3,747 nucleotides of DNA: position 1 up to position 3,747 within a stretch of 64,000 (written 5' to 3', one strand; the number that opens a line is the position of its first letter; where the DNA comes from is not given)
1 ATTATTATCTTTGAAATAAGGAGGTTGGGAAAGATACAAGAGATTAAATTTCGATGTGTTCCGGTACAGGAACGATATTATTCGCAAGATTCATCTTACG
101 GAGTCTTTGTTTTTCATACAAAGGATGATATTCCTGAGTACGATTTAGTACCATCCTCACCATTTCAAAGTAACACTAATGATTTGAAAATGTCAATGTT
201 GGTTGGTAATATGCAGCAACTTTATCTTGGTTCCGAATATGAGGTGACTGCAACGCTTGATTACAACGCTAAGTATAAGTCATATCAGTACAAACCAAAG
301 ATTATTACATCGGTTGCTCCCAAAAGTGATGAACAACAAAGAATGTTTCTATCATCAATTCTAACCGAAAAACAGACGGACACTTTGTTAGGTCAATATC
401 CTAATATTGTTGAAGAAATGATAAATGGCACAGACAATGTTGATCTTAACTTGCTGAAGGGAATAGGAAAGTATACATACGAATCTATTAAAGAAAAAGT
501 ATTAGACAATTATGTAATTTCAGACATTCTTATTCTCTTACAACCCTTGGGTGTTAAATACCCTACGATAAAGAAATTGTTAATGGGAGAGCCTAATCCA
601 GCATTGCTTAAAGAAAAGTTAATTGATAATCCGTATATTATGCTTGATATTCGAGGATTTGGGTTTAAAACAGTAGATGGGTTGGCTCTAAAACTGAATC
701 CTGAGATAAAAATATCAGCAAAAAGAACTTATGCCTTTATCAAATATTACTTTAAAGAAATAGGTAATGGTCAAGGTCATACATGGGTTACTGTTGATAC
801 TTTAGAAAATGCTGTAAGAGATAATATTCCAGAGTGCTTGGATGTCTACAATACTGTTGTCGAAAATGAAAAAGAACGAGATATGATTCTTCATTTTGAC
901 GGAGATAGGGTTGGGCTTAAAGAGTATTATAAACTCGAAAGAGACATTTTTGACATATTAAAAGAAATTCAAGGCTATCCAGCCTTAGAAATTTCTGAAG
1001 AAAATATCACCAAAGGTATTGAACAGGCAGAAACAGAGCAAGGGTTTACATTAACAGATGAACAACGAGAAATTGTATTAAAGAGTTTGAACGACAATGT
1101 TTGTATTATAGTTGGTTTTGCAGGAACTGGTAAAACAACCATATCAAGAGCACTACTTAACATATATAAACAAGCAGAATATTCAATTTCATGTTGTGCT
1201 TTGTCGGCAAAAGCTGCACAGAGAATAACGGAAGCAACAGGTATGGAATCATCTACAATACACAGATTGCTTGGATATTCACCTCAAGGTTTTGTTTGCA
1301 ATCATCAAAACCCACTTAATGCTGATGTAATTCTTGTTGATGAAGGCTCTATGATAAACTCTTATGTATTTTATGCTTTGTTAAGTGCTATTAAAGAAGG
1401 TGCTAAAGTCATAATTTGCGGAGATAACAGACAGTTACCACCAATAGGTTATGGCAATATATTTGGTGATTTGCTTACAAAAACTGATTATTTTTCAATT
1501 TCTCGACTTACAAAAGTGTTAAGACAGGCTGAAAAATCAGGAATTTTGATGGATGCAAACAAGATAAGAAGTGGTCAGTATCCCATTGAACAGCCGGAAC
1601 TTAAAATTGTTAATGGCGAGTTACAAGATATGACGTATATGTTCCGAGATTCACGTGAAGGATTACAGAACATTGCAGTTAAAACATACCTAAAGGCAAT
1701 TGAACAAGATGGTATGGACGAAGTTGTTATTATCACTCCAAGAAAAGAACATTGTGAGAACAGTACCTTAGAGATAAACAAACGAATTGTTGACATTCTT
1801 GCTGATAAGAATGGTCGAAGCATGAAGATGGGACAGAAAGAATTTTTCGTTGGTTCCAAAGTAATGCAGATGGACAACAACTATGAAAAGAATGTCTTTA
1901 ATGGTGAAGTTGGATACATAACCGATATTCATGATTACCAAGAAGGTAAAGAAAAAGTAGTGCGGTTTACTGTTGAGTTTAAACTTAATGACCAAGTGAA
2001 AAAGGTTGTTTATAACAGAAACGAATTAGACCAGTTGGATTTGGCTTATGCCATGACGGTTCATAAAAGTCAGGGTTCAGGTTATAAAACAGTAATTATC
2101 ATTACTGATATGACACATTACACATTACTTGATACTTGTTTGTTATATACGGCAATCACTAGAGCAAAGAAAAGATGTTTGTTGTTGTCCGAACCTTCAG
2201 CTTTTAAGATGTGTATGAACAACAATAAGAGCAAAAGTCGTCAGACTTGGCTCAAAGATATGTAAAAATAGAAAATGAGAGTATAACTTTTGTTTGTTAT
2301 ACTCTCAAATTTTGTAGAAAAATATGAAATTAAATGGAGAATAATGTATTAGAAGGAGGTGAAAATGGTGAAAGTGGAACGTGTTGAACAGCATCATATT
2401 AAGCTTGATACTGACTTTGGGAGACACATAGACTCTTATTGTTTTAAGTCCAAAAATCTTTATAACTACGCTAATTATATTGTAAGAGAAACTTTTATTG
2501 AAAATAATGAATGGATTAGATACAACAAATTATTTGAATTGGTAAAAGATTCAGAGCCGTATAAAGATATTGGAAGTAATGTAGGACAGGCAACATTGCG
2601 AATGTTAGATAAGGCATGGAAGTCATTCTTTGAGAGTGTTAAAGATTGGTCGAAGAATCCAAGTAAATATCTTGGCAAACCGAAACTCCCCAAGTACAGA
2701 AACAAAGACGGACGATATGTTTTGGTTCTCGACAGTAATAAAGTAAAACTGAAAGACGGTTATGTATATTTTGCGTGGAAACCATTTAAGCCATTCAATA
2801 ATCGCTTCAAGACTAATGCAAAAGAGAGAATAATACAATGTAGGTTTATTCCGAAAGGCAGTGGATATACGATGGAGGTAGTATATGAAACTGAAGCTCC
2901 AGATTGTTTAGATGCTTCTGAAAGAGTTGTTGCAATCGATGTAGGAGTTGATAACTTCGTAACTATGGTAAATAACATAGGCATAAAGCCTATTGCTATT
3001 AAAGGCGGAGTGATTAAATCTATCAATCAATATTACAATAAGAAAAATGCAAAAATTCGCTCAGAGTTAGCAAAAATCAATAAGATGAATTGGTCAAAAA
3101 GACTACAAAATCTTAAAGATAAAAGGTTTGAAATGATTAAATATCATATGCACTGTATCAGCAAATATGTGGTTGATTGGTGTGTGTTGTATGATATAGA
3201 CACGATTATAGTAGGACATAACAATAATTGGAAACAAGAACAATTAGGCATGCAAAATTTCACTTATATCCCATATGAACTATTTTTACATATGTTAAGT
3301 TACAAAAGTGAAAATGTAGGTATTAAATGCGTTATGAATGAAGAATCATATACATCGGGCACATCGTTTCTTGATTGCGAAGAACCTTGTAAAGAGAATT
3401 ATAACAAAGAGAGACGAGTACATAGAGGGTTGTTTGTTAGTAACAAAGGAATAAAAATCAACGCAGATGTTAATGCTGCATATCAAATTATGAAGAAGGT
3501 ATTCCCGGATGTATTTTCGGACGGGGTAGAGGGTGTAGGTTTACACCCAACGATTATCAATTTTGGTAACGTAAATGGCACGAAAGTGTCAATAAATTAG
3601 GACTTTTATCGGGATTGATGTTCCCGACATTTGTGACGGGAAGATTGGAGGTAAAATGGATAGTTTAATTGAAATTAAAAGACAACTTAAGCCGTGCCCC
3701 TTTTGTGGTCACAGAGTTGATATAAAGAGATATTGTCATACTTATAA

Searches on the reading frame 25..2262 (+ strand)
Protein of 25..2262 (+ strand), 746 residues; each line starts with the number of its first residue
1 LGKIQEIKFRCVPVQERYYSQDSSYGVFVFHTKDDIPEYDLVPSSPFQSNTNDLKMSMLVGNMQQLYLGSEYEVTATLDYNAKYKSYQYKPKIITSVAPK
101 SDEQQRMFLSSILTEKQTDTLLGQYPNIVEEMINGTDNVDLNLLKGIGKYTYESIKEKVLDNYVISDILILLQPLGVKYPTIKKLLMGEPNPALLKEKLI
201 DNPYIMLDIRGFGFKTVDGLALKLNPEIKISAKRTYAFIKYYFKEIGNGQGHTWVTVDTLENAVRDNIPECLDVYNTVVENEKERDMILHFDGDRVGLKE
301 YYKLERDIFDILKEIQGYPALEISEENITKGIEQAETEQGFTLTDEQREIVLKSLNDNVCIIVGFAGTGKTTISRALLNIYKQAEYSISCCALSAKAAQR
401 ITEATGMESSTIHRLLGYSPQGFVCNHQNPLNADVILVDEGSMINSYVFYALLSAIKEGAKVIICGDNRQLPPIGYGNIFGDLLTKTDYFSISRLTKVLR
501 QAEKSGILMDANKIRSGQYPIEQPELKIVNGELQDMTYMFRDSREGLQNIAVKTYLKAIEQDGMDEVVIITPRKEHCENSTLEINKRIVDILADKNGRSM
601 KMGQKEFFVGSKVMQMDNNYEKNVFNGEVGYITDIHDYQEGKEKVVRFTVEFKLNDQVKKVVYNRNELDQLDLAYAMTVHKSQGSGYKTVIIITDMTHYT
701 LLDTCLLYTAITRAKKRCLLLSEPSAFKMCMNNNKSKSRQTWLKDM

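Call 10: search_protein_families(library=pfam, proteins=[window:25-2262:+], max_evalue=0.01)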
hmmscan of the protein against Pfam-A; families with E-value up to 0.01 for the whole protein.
window:25-2262:+ (746 aa): 14 families
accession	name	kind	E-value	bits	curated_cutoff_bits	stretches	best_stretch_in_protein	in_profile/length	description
PF13604.12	AAA_30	-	4.6e-35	121.5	27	1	343-520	2-174/191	AAA domain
PF13245.12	AAA_19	-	8e-33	113.9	25.1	1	347-475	1-133/134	AAA domain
PF01443.25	Viral_helicase1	-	1.6e-14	54.7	21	2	650-721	152-227/228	Viral superfamily 1 RNA helicase core domain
PF18335.7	SH3_13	-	2.9e-14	53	41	1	584-648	1-65/65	ATP-dependent RecD-like DNA helicase SH3 domain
PF13538.12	UvrD_C_2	-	9.4e-14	51.5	27.4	1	673-720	1-51/52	UvrD-like helicase C-terminal domain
PF14490.11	HHH_RecD2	-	5.3e-09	36.3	27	1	165-253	5-91/92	ATP-dependent RecD2 DNA helicase HHH domain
PF05970.20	PIF1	-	7.1e-07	29.5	25.9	1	343-475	2-156/223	PIF1-like helicase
PF13086.12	AAA_11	-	9.2e-07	29.3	27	0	432-474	213-253/257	AAA domain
PF20720.3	nSTAND3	-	2.4e-05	24.5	27.2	1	346-390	6-50/155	Novel STAND NTPase 3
PF02562.22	PhoH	-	3.6e-05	23.8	27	0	344-376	6-38/205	PhoH-like protein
PF13401.12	AAA_22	-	0.0011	19.7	27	1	357-411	5-64/130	AAA domain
PF00448.28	SRP54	-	0.0047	17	22.7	0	358-393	2-37/196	SRP54-type protein, GTPase domain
PF12775.13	AAA_7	-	0.0052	16.8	25.8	0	357-402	33-78/181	P-loop containing dynein motor region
PF07728.20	AAA_5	-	0.0086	16.5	22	0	361-459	3-93/139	AAA domain (dynein-related subfamily)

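Call 39: search_dna_similar(query=window:25-2262:+, collection=phages, mode=protein, max_rows=12)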
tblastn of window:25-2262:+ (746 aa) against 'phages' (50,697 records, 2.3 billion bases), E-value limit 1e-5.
Records with a match: 1680; places in all: 1684; records where one place covers at least 80% of the query: 102.
Best place of each record, by identity: <60% 1680.
By first word of the organism name: Escherichia 611; Klebsiella 280; Shigella 77; Acinetobacter 75; Flavobacterium 62; Enterobacter 55; Enterobacteria 43; Salmonella 39; Vibrio 37; Yersinia 37; and 64 more.
By host as written in the record: Escherichia coli 261; - 223; Klebsiella pneumoniae 92; Flavobacterium columnare 56; Escherichia coli O157:H7 29; Escherichia coli B 24; Shigella sp. 21; Acinetobacter baumannii 19; and 433 more.
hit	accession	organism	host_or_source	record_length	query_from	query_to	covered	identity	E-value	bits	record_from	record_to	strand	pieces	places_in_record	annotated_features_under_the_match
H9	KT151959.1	Brevibacillus phage Sundance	Brevibacillus laterosporus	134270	13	746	98%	34.4%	2e-99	343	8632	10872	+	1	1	putative RecD/TraA family helicase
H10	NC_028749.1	Brevibacillus phage Sundance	Brevibacillus laterosporus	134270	13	746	98%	34.4%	2e-99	343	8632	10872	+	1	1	exonuclease V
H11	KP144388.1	Geobacillus virus E3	failed fermentation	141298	7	746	99%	30.7%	2e-73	266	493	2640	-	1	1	RecD/TrA-like helicase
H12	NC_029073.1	Geobacillus virus E3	failed fermentation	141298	7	746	99%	30.7%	2e-73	266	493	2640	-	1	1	exonuclease V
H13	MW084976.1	Bacillus phage Kirov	Bacillus cereus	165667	7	746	99%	29.7%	2e-68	252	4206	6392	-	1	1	RecD-like DNA helicase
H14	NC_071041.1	Bacillus phage Kirov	Bacillus cereus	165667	7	746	99%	29.7%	2e-68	252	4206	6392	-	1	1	Dda-like helicase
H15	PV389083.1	Mammaliicoccus phage phi6255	Mammaliicoccus sciuri IVB6255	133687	12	746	99%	29.6%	5e-73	265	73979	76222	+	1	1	exonuclease V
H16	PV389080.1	Mammaliicoccus phage phi127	Mammaliicoccus sciuri Dog127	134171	12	746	99%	29.6%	2e-72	264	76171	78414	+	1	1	exonuclease V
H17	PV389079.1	Mammaliicoccus phage phi116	Mammaliicoccus sciuri Dog116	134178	12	746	99%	29.6%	2e-72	264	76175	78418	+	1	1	exonuclease V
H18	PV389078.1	Mammaliicoccus phage phi36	Mammaliicoccus sciuri Dog036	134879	12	746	99%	29.4%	2e-73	266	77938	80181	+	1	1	exonuclease V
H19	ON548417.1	Bacillus phage vB_BanS-Thrax1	Bacillus anthracis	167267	7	746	99%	29.0%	2e-65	243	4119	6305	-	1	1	RecD-like DNA helicase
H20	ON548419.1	Bacillus phage vB_BanS-Thrax3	Bacillus anthracis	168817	7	746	99%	28.9%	3e-65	242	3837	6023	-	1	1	RecD-like DNA helicase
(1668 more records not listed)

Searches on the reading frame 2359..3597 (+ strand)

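Call 10: search_protein_families(library=pfam, proteins=[window:2359-3597:+], max_evalue=0.01)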
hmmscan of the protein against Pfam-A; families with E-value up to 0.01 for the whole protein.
window:2359-3597:+ (413 aa): 2 families
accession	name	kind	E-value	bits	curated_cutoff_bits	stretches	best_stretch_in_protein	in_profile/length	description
PF01385.25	OrfB_IS605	-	8.3e-14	52.3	30.5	1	174-290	2-118/120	Probable transposase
PF07282.18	Cas12f1-like_TNB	-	5.5e-09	36.5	26.3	1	308-377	3-60/60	Cas12f1-like, TNB domain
